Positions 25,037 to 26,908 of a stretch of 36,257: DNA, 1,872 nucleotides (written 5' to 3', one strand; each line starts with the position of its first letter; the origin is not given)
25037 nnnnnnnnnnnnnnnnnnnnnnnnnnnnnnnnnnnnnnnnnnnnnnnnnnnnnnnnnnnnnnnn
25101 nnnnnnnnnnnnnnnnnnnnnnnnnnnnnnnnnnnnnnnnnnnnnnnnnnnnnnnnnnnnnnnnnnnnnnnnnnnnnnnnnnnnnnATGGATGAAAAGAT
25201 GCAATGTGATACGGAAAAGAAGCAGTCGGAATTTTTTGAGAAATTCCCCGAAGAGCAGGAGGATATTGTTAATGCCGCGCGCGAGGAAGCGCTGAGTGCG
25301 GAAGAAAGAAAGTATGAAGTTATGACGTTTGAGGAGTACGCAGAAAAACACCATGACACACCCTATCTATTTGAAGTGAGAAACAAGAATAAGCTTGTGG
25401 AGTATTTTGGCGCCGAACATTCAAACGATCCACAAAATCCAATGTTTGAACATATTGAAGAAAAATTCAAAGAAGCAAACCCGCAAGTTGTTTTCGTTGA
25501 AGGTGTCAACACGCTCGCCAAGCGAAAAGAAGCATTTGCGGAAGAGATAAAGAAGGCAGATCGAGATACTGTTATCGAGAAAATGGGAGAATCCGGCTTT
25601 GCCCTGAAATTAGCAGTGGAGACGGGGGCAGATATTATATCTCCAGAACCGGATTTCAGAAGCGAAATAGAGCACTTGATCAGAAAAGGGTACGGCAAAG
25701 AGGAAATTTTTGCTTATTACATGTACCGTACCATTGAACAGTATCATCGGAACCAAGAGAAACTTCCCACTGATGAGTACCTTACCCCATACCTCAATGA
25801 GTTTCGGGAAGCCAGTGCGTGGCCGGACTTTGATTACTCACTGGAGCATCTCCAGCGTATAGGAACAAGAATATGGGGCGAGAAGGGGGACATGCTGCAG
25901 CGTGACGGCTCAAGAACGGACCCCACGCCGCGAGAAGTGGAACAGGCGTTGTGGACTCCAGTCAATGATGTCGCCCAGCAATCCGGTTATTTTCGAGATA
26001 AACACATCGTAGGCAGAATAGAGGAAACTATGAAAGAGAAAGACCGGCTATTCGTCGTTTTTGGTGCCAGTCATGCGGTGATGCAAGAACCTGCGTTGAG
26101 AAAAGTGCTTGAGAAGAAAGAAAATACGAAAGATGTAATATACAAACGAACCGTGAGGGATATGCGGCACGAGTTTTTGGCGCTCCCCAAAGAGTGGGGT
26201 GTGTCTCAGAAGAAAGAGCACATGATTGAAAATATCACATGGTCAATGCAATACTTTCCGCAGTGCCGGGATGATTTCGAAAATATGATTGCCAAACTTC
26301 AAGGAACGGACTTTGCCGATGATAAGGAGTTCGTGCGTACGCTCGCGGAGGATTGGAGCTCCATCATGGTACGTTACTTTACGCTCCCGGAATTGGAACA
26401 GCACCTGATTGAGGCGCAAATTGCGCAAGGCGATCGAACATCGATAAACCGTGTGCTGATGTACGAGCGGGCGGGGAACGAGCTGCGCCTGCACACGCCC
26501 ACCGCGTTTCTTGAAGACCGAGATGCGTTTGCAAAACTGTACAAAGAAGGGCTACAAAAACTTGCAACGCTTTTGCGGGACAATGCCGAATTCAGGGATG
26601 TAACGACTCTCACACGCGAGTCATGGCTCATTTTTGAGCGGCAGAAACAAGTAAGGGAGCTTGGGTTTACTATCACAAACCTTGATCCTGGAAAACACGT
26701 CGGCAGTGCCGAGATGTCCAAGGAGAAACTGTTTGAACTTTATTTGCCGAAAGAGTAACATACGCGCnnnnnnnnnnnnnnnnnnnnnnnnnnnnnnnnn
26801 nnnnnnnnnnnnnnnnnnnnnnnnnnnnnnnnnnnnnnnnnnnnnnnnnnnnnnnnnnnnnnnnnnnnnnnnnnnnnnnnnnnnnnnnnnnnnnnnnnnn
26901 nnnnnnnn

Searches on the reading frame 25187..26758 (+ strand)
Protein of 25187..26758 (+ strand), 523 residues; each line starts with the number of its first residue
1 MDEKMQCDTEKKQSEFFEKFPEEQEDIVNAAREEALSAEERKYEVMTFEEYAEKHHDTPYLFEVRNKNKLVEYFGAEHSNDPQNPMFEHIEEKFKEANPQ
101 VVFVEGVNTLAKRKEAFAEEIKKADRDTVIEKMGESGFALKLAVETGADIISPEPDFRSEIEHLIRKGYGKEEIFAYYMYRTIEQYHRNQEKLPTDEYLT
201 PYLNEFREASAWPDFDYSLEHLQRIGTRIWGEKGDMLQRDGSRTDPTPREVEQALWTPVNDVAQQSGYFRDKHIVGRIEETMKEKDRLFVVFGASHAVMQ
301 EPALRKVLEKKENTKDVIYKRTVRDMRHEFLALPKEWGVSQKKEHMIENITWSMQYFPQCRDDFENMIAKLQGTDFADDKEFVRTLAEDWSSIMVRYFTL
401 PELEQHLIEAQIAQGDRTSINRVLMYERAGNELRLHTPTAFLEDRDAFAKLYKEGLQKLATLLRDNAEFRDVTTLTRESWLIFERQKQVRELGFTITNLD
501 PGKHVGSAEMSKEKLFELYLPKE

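Call 84: search_protein_families(library=pfam, max_evalue=0.00001, proteins=[window:25187-26758:+])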
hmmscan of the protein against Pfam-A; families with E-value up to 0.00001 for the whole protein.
window:25187-26758:+ (523 aa): 0 families

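Call 98: search_protein_families(library=pfam, max_evalue=0.01, proteins=[window:25187-26758:+])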
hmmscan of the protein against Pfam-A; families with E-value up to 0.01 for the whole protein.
window:25187-26758:+ (523 aa): 1 family
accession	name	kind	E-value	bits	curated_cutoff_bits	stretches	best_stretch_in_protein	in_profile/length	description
PF01963.22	TraB_PrgY_gumN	-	0.00031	21.1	26.8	1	262-301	209-248/263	TraB/PrgY/gumN family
